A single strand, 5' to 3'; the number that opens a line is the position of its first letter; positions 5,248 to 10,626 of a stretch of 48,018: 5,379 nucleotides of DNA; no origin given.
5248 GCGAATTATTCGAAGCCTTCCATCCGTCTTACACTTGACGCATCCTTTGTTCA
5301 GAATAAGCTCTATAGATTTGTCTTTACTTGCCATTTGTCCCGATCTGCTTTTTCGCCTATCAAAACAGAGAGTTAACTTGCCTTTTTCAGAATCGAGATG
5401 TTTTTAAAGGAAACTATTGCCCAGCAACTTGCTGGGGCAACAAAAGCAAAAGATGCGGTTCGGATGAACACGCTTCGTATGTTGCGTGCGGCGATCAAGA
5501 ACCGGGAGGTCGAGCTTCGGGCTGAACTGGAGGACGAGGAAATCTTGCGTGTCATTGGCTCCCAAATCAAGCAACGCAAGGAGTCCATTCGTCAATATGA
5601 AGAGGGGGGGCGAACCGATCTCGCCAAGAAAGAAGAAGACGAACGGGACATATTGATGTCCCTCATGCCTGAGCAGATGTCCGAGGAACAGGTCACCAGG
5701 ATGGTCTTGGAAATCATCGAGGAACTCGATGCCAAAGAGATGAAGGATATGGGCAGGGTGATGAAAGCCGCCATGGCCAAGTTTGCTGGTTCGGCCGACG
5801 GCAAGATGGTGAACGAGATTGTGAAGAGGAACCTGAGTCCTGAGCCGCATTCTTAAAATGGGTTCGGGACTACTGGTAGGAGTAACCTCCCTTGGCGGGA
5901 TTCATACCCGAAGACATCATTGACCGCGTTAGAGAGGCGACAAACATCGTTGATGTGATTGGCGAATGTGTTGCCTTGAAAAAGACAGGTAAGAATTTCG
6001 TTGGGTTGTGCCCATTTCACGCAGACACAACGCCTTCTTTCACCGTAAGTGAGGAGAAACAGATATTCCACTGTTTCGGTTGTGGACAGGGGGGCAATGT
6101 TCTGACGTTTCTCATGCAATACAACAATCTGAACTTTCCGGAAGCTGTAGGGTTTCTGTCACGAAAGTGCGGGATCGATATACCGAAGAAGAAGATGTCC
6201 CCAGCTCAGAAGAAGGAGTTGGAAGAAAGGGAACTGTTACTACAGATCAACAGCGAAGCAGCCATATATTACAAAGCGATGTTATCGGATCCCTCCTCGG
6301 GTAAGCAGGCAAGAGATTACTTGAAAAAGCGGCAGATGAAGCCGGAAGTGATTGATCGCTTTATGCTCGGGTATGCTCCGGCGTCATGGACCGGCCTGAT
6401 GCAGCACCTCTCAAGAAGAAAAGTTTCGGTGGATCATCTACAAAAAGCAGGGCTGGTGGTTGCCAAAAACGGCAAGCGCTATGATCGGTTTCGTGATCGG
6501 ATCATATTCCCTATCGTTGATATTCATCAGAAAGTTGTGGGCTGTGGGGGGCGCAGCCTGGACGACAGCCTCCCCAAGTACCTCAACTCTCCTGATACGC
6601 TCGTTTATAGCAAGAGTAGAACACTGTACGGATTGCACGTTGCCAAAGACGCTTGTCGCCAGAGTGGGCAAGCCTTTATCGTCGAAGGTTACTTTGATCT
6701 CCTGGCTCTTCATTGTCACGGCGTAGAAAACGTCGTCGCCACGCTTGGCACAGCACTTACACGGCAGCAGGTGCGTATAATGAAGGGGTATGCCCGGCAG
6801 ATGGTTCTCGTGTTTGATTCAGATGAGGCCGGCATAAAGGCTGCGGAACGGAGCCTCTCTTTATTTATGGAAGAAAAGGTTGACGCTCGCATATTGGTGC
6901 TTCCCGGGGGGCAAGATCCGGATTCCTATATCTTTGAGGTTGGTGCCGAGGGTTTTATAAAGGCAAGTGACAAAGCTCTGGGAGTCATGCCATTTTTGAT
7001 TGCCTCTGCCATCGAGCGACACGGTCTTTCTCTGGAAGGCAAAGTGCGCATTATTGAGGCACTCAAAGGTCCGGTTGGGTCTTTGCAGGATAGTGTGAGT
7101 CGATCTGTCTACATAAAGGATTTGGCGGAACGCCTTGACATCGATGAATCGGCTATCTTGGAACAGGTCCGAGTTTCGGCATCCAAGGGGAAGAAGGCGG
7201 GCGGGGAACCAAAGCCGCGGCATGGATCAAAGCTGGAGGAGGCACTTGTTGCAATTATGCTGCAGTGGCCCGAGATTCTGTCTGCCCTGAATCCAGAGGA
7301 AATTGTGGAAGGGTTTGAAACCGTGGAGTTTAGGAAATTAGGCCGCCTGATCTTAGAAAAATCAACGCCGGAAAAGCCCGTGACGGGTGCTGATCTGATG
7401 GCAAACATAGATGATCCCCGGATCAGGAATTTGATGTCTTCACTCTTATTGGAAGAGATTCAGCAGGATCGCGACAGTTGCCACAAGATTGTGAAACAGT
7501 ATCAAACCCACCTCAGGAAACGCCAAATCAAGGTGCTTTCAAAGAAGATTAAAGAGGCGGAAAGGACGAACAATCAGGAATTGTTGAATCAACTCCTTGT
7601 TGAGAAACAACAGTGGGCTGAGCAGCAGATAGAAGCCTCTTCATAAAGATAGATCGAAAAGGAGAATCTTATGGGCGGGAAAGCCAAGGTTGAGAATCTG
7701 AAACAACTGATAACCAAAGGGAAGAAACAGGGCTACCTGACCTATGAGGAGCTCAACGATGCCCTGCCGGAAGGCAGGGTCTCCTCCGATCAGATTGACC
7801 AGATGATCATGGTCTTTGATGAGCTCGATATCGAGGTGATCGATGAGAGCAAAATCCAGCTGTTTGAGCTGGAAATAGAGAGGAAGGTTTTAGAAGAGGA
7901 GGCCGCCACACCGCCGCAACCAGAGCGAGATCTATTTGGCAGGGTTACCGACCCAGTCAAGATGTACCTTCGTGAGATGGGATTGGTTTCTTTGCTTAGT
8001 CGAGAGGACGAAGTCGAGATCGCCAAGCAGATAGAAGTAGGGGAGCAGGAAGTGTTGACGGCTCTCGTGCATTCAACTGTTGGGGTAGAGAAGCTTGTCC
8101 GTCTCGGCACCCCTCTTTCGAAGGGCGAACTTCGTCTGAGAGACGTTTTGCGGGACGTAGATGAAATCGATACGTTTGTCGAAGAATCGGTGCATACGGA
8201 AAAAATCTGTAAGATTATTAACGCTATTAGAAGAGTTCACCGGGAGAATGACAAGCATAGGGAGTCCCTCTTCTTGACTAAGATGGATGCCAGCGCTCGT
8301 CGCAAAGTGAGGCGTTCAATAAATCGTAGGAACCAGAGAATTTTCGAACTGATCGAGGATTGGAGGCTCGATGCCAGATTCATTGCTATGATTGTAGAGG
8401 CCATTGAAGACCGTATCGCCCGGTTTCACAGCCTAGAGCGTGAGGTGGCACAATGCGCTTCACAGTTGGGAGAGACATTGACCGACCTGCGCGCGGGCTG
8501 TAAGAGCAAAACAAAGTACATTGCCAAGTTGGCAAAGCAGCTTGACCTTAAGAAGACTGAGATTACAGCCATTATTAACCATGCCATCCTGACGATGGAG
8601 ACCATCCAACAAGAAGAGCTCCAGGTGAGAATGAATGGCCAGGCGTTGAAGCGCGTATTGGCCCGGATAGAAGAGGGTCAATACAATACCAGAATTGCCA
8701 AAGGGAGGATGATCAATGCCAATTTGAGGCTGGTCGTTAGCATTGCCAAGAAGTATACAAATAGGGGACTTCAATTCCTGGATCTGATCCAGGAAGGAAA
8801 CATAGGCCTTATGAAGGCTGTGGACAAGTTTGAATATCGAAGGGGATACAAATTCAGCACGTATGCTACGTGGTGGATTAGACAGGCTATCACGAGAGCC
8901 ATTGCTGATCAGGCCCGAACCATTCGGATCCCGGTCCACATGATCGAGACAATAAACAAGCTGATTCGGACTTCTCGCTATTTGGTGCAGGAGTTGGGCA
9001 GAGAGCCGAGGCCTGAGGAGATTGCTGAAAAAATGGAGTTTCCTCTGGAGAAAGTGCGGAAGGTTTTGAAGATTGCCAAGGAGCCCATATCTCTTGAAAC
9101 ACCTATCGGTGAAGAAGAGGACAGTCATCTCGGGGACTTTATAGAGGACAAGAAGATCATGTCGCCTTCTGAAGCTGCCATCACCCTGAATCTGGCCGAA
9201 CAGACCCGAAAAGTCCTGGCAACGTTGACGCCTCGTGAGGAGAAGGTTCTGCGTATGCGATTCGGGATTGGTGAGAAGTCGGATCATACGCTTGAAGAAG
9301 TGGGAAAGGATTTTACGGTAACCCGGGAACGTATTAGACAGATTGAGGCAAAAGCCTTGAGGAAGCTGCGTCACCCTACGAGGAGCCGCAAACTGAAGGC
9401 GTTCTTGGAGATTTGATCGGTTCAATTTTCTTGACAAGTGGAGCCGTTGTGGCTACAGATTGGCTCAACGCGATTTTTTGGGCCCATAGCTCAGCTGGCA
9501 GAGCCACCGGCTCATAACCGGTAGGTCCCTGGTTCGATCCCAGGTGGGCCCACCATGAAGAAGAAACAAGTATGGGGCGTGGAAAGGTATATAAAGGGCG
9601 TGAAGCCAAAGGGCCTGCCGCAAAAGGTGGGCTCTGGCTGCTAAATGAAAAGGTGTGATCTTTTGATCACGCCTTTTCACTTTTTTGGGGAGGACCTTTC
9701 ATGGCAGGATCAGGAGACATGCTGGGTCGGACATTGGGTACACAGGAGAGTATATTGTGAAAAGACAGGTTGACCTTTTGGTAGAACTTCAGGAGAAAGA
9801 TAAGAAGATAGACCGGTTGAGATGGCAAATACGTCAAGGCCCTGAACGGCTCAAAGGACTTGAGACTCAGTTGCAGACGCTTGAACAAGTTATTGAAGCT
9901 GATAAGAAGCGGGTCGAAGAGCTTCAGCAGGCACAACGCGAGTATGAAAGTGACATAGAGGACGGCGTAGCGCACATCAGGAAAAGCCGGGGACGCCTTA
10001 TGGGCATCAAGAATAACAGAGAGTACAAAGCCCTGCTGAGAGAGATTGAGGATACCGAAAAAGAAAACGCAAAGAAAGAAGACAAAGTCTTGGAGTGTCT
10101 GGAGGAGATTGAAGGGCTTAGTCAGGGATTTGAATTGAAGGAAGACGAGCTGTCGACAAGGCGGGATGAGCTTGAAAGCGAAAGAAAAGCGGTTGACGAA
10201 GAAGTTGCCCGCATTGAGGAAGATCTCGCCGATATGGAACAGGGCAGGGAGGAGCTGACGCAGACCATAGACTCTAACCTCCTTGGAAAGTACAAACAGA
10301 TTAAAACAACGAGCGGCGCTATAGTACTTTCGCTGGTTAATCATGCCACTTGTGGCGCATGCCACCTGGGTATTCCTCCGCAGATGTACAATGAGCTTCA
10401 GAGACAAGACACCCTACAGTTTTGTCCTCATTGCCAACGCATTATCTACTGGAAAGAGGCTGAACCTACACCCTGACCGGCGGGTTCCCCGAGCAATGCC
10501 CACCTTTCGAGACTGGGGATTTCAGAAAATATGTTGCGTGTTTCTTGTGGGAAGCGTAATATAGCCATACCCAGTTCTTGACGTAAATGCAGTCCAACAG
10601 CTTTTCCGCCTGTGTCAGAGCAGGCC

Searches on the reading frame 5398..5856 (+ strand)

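Call 58: search_protein_families(library=pfam, proteins=[window:5398-5856:+], max_evalue=0.00001)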
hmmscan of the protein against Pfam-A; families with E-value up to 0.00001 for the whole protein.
window:5398-5856:+ (152 aa): 1 family
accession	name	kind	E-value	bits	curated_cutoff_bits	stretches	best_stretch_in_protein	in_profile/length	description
PF09424.15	YqeY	-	2.7e-47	160.9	27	1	4-146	1-143/143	Yqey-like protein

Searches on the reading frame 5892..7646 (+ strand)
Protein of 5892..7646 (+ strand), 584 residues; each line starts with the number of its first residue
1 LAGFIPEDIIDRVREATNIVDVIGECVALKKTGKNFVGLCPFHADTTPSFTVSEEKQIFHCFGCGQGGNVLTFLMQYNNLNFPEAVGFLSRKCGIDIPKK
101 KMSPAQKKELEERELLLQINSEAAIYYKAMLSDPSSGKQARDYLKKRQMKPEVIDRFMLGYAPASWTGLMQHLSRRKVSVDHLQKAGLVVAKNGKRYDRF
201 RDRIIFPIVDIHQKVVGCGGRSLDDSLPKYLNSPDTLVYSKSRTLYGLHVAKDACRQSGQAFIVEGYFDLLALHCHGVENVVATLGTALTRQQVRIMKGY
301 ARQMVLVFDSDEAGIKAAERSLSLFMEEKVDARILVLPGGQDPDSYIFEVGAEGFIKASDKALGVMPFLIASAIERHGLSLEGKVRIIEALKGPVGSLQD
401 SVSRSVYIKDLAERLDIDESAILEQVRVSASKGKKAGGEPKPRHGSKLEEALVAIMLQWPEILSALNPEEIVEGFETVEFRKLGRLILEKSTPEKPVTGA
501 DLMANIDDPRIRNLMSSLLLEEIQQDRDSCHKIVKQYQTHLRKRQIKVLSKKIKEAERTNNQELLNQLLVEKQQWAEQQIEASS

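Call 58: search_protein_families(library=pfam, proteins=[window:5892-7646:+], max_evalue=0.00001)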
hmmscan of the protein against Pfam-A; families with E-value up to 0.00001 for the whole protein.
window:5892-7646:+ (584 aa): 7 families
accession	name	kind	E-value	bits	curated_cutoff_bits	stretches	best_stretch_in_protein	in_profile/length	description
PF08275.17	DNAG_N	-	1.9e-40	138.4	26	1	126-252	1-128/128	DNA primase catalytic core, N-terminal domain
PF01807.25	Zn_ribbon_DnaG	-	3.2e-37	126.7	24.9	1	6-101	2-97/98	CHC2 zinc finger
PF13155.12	Toprim_2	-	4.8e-24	85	22.1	1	262-347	1-88/88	Toprim-like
PF13662.12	Toprim_4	-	6.4e-17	62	25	1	260-334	2-83/85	Toprim domain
PF01751.28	Toprim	-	2.5e-09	37.6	23.1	1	261-326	2-81/96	Toprim domain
PF13362.12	Toprim_3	-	5.3e-09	36.8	27.2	1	261-353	2-95/95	Toprim domain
PF10410.14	DnaB_bind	-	6.4e-09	36.4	20.6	1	368-419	3-55/56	DnaB-helicase binding domain of primase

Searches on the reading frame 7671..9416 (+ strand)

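Call 58: search_protein_families(library=pfam, proteins=[window:7671-9416:+], max_evalue=0.00001)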
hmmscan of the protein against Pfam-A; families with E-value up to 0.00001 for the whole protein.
window:7671-9416:+ (581 aa): 5 families
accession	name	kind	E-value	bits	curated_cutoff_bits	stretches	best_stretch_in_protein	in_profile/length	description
PF04539.22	Sigma70_r3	-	2.5e-30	104.8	25.3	1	426-502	1-77/78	Sigma-70 region 3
PF04542.20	Sigma70_r2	-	1.3e-23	83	24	1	347-417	1-71/71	Sigma-70 region 2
PF03979.19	Sigma70_r1_1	-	1.3e-20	73.6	22.5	1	6-77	3-76/81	Sigma-70 factor, region 1.1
PF04545.22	Sigma70_r4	-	2.1e-19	69.2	24.1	1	515-568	1-50/50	Sigma-70, region 4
PF00140.25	Sigma70_r1_2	-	2.8e-12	46.8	22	1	94-127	1-34/34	Sigma-70 factor, region 1.2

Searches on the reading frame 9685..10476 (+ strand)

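Call 58: search_protein_families(library=pfam, proteins=[window:9685-10476:+], max_evalue=0.00001)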
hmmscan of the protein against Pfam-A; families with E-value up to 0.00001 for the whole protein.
window:9685-10476:+ (263 aa): 2 families
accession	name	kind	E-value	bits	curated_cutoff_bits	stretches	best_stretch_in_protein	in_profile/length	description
PF24481.2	CT398_CC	-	1e-15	58.5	27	1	35-211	1-180/180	CT398-like coiled coil hairpin domain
PF02591.20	Zn_ribbon_9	-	6.5e-14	52.2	29.1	1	222-254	1-33/33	C4-type zinc ribbon domain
